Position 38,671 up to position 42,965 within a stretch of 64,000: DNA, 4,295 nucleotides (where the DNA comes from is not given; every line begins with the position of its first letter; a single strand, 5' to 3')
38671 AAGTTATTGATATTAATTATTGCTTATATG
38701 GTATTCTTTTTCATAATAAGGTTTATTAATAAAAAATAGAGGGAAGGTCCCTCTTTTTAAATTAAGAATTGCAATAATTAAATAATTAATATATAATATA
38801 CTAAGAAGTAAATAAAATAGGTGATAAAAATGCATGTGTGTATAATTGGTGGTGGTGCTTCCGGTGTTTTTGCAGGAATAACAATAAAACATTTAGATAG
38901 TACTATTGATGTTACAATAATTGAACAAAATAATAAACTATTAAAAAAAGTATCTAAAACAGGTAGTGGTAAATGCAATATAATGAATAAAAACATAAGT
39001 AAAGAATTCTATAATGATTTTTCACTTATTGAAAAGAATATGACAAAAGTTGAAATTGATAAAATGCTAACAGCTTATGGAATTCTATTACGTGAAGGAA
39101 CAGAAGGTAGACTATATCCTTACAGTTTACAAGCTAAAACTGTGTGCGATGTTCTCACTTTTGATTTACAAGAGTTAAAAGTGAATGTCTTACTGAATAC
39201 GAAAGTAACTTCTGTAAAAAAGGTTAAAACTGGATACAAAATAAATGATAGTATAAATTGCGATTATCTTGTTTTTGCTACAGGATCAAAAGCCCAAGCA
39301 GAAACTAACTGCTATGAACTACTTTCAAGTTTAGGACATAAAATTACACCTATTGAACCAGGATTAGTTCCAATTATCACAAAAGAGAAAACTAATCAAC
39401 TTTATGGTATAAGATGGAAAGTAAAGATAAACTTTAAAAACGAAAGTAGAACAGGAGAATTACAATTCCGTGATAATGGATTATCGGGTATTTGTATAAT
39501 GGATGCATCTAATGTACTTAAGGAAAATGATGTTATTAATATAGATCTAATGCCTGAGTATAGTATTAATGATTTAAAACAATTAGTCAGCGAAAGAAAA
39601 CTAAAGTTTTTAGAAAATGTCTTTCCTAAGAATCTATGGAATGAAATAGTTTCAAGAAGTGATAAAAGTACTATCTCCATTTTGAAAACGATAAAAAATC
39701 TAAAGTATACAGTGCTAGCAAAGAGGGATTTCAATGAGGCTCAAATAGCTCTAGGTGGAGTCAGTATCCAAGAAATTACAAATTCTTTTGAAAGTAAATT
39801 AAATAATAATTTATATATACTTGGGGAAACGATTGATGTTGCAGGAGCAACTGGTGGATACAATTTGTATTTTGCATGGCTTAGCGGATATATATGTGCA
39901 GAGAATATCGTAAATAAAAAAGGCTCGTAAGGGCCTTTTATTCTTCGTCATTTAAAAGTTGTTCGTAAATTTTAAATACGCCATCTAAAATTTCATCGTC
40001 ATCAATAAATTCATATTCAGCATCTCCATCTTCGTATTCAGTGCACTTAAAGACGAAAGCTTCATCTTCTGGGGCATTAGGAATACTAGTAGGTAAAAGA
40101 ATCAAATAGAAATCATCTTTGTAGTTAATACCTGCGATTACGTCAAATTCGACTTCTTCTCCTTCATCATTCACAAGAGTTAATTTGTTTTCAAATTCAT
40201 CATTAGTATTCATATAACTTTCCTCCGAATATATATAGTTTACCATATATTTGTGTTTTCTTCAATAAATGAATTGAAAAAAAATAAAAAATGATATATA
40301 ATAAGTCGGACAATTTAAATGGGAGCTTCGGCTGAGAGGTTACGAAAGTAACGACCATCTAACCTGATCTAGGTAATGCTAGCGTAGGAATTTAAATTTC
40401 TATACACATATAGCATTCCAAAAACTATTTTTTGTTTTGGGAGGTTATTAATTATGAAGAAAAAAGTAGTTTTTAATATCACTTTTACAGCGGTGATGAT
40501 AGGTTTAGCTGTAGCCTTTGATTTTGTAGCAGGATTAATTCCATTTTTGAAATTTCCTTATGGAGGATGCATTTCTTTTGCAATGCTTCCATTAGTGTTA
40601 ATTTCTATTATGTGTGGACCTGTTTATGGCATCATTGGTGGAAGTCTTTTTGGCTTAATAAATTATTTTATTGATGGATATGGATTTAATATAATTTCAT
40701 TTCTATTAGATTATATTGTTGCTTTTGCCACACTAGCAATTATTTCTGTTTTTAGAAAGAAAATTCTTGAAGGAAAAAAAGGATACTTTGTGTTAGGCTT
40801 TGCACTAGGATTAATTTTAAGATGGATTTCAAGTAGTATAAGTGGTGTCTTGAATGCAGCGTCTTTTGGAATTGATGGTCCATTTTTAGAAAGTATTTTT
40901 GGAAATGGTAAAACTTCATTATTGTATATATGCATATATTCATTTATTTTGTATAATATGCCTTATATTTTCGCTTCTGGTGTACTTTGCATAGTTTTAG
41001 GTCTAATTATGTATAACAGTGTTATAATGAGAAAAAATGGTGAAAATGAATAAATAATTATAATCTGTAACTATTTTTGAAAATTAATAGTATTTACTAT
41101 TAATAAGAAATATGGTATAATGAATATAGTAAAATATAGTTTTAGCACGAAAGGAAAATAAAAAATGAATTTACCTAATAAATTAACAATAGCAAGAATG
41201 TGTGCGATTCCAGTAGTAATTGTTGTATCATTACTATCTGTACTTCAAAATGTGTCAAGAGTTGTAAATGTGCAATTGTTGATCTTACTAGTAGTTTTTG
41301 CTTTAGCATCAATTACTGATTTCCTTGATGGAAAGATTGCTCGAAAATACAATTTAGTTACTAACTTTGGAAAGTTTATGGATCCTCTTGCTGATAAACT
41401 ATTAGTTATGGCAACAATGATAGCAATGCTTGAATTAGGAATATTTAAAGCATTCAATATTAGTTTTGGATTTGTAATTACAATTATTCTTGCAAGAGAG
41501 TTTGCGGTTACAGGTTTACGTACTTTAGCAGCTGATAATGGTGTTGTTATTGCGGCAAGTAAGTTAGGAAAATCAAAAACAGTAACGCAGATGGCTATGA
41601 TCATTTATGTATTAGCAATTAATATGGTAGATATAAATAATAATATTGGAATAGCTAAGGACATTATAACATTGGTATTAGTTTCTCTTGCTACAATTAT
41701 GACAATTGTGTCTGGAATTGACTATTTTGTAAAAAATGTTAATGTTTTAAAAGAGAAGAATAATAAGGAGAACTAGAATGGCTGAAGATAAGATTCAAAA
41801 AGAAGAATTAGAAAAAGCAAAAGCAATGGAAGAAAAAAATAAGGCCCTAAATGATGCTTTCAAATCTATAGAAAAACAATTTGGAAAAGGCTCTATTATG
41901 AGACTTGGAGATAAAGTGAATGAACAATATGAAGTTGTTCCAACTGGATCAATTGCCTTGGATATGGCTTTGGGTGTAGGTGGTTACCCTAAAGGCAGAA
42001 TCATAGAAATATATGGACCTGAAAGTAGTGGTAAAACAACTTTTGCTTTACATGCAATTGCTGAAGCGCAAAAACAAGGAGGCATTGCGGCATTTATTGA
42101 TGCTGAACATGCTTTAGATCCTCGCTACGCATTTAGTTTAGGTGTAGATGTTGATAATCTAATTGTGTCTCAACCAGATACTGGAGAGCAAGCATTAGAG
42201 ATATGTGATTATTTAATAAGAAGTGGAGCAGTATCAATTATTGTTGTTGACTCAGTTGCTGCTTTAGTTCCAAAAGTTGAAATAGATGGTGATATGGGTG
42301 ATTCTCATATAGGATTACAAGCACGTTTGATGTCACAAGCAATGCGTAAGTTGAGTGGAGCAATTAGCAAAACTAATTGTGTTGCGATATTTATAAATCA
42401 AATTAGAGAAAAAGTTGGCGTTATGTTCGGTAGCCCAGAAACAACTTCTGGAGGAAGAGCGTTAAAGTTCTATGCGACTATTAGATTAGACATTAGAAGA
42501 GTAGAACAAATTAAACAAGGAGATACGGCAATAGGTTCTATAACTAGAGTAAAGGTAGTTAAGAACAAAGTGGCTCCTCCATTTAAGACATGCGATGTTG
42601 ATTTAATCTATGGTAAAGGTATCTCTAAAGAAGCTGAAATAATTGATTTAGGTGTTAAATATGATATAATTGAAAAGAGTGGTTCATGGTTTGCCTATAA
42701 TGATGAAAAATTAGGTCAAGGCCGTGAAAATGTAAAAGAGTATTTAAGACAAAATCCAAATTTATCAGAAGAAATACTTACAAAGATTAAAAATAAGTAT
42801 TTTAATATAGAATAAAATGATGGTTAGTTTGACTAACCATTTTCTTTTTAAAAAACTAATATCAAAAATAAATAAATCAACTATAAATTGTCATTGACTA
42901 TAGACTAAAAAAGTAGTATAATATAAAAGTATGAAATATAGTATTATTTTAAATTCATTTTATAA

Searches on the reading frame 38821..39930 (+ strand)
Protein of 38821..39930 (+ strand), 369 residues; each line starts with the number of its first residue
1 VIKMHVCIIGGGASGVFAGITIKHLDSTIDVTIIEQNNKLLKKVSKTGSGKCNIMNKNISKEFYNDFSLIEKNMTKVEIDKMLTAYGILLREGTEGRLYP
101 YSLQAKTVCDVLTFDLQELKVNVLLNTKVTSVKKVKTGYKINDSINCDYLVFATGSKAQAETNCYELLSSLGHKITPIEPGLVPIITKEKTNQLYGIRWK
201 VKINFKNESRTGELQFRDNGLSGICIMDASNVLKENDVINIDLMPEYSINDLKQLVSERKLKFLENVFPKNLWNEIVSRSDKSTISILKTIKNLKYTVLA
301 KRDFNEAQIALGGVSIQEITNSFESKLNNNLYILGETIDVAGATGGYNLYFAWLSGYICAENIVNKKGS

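Call 87: search_protein_families(library=pfam, proteins=[window:38821-39930:+], max_evalue=0.00001)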
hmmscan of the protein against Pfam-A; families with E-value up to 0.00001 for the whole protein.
window:38821-39930:+ (369 aa): 6 families
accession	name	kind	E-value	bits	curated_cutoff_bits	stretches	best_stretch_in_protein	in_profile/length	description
PF03486.20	HI0933_like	-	9e-48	163.3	50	1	5-361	2-243/244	HI0933-like protein Rossmann domain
PF22780.1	HI0933_like_1st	-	2.4e-10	40.9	27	1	180-284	2-140/165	HI0933-like protein barrel and H2TH domain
PF07992.20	Pyr_redox_2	-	4.5e-07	30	26.1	0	5-46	144-183/291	Pyridine nucleotide-disulphide oxidoreductase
PF00070.33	Pyr_redox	-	9.9e-07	29.6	22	0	5-44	1-38/82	Pyridine nucleotide-disulphide oxidoreductase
PF13738.12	Pyr_redox_3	-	4.7e-06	26.5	30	0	117-156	92-134/305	Pyridine nucleotide-disulphide oxidoreductase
PF01266.30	DAO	-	9.1e-06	25.9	27.9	0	105-162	148-209/353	FAD dependent oxidoreductase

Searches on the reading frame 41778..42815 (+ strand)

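Call 87: search_protein_families(library=pfam, proteins=[window:41778-42815:+], max_evalue=0.00001)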
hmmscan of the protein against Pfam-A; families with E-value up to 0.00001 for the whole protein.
window:41778-42815:+ (345 aa): 4 families
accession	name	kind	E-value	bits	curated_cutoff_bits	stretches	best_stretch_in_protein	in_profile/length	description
PF00154.27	RecA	-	4.9e-141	469.1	27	1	22-283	1-262/262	recA bacterial DNA recombination protein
PF21096.2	RecA_C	-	2.3e-26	92.1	27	1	287-341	2-56/57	RecA C-terminal domain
PF06745.19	ATPase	-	2.3e-10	40.7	26.6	1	54-244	1-194/231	KaiC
PF08423.17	Rad51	-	1.2e-07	31.7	22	1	54-242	8-212/244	Rad51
